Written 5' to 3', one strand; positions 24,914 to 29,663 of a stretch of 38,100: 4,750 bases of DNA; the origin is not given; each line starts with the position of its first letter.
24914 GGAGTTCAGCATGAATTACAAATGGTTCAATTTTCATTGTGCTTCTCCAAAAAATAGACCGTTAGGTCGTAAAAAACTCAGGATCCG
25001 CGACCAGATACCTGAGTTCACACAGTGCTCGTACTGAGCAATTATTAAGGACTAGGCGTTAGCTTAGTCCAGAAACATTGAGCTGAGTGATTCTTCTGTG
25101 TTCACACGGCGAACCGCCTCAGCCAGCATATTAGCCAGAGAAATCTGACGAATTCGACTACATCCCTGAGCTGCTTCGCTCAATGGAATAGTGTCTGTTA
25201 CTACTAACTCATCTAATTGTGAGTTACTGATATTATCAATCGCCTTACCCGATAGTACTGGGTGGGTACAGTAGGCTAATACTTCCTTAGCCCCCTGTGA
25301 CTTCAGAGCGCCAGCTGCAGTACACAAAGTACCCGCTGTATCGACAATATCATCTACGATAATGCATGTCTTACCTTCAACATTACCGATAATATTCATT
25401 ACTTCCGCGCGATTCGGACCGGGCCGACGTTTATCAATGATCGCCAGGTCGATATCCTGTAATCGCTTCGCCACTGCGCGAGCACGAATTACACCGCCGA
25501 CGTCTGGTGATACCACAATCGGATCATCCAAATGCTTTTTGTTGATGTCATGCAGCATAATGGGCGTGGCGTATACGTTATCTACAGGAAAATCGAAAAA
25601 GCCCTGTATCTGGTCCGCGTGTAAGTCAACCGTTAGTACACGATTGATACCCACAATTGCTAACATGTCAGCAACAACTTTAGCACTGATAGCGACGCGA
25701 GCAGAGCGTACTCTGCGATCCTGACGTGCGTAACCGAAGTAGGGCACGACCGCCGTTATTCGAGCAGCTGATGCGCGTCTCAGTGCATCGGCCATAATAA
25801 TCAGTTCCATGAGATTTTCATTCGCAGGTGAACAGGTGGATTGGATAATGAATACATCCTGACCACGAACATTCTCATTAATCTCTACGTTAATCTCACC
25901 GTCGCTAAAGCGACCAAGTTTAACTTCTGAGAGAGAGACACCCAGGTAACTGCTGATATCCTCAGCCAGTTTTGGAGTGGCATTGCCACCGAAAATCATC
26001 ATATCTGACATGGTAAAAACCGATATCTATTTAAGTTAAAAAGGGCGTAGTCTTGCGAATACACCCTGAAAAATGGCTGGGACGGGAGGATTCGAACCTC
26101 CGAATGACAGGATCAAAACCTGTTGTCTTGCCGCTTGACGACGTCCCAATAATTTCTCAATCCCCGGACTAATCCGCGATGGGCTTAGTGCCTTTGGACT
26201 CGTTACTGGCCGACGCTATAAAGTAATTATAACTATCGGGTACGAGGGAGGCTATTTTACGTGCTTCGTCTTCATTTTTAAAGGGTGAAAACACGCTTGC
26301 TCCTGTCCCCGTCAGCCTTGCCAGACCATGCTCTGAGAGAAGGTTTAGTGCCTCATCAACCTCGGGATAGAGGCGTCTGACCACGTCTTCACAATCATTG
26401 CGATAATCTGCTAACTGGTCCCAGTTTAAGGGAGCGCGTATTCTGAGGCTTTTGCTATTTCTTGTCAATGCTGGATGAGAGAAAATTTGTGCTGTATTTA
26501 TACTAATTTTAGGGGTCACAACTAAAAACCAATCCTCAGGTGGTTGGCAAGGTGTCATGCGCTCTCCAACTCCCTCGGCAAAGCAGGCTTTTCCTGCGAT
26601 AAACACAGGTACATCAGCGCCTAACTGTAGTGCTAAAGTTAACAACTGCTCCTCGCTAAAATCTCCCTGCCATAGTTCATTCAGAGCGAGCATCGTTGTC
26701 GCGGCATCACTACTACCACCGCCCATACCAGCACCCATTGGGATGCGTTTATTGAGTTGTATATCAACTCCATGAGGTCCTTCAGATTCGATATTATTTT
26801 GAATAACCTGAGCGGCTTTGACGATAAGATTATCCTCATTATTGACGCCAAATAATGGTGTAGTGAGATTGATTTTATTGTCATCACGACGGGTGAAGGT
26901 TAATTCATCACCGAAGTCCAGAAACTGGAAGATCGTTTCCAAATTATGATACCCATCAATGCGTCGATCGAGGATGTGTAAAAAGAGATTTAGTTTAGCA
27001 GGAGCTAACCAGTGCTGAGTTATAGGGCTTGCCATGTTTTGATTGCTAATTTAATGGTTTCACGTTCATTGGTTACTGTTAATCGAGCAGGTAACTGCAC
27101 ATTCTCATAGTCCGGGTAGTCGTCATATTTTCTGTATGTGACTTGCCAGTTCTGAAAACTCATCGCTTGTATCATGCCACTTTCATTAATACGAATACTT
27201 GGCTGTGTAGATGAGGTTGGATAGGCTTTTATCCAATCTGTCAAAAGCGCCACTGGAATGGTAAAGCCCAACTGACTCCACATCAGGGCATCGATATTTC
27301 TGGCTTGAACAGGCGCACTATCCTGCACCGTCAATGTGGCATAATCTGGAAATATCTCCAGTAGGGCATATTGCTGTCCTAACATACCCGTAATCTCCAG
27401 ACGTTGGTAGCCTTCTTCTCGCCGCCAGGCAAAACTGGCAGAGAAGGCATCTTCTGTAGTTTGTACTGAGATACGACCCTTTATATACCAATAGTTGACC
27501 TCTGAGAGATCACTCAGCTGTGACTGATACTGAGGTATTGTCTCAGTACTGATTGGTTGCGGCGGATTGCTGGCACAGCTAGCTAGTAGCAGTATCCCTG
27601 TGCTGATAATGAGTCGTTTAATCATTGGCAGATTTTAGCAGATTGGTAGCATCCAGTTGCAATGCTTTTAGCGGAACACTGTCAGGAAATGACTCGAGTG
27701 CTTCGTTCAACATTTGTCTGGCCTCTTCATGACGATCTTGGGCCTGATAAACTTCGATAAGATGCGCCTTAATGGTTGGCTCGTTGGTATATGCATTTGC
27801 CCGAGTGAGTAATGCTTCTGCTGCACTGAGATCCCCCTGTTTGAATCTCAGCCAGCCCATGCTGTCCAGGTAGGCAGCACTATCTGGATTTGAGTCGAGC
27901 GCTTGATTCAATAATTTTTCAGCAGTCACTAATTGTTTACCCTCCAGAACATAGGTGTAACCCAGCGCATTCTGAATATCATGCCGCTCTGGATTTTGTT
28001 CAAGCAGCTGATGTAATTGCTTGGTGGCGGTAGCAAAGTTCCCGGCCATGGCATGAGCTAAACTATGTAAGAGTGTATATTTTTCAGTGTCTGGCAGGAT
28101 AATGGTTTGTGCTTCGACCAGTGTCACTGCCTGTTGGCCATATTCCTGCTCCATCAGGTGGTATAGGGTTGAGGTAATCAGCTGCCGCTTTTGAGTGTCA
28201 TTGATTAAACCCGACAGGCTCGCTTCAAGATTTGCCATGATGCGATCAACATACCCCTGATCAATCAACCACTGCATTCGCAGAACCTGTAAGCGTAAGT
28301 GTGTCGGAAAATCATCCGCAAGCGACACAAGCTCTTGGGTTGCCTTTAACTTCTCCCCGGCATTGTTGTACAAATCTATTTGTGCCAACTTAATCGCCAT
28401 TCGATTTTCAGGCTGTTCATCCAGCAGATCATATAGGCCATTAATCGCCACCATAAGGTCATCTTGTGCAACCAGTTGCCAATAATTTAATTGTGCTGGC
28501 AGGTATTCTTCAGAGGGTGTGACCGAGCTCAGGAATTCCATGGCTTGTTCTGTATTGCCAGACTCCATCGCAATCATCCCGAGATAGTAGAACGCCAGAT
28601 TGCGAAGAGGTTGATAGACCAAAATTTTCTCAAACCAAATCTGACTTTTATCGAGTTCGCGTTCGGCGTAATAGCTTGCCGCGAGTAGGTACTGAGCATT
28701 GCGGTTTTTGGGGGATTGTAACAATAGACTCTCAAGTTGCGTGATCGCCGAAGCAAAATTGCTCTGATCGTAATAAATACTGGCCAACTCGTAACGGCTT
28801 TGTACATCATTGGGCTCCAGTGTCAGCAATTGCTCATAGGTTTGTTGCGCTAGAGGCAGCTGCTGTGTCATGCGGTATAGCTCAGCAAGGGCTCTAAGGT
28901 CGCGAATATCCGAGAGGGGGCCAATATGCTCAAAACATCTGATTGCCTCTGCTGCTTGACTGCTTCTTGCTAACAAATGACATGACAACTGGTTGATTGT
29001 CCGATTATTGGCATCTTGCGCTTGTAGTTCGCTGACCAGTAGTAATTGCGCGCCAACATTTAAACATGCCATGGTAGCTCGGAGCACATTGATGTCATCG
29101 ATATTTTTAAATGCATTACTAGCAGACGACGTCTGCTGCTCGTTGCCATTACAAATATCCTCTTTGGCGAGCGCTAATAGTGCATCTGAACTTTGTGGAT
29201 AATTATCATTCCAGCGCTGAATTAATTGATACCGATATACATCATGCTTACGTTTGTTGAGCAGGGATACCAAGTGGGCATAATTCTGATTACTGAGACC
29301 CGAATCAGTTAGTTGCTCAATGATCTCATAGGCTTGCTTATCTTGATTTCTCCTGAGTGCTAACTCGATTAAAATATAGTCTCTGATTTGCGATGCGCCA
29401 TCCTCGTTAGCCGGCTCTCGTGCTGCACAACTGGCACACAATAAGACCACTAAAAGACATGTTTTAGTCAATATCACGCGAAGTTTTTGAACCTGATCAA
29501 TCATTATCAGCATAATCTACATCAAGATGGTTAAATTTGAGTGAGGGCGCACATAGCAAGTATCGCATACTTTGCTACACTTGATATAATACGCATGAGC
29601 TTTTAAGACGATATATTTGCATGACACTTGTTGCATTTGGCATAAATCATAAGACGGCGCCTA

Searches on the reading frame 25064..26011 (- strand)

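Call 5: search_protein_families(library=pfam, proteins=[window:25064-26011:-], max_evalue=0.001)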
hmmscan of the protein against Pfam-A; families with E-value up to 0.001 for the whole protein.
window:25064-26011:- (315 aa): 3 families
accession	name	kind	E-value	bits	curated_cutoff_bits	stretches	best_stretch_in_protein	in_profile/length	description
PF13793.12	Pribosyltran_N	-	3.5e-53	178.9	25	1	4-121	1-117/117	N-terminal domain of ribose phosphate pyrophosphokinase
PF14572.12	Pribosyl_synth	-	3.3e-28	99.3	27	1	204-313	74-183/184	Phosphoribosyl synthetase-associated domain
PF00156.33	Pribosyltran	-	2.1e-20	73.1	26.3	1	159-256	21-130/158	Phosphoribosyl transferase domain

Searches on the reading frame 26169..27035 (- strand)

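Call 5: search_protein_families(library=pfam, proteins=[window:26169-27035:-], max_evalue=0.001)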
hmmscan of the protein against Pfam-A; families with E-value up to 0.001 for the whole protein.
window:26169-27035:- (288 aa): 2 families
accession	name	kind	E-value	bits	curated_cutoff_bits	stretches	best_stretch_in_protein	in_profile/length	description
PF00288.32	GHMP_kinases_N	-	2.9e-19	69.5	22.3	1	69-148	1-86/87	GHMP kinases N terminal domain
PF08544.19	GHMP_kinases_C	-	4.2e-12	46.7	21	1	203-263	19-77/85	GHMP kinases C terminal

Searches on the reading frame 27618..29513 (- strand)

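Call 5: search_protein_families(library=pfam, proteins=[window:27618-29513:-], max_evalue=0.001)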
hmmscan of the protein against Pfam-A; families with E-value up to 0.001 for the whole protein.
window:27618-29513:- (631 aa): 17 families
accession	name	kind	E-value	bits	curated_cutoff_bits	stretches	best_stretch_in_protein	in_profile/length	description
PF14559.12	TPR_19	-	2.9e-25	88.8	25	4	557-618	2-64/68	Tetratricopeptide repeat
PF13432.12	TPR_16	-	9.2e-20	71.2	32.7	2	241-297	1-57/65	Tetratricopeptide repeat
PF13428.12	TPR_14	-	1.6e-19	68.9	23.5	0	583-614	5-36/44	Tetratricopeptide repeat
PF07719.23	TPR_2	-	5.9e-18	63.9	27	0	206-236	4-34/34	Tetratricopeptide repeat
PF13174.12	TPR_6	-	1.8e-14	53.8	26.3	0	587-612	8-33/33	Tetratricopeptide repeat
PF12895.13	ANAPC3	-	4.9e-12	46.4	27.2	1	222-283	8-68/82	Anaphase-promoting complex, cyclosome, subunit 3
PF13371.12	TPR_9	-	4.9e-12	46.1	35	1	211-274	3-66/73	Tetratricopeptide repeat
PF13424.12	TPR_12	-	4.6e-10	40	30.1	0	585-609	9-33/77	Tetratricopeptide repeat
PF13181.12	TPR_8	-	5.3e-09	36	25.7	0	588-611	10-33/34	Tetratricopeptide repeat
PF13414.12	TPR_11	-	1.6e-08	34.6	26.8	0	213-250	4-41/42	TPR repeat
PF00515.34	TPR_1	-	4e-08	33.2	27.8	0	587-611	9-33/34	Tetratricopeptide repeat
PF25062.1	ARM_TT21_N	-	2.2e-07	31.3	40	0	521-614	109-203/222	Tetratricopeptide repeat protein 21 N-terminal ARM repeat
PF13431.12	TPR_17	-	2.9e-07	30.7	24.4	0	226-257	2-33/34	Tetratricopeptide repeat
PF25064.1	ARM_TT21_5th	-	9.5e-07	29.6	27.8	0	528-610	17-96/117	TT21 fifth ARM repeats domain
PF20225.4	DUF6584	-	3e-06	27.8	27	0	218-256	18-56/171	Family of unknown function (DUF6584)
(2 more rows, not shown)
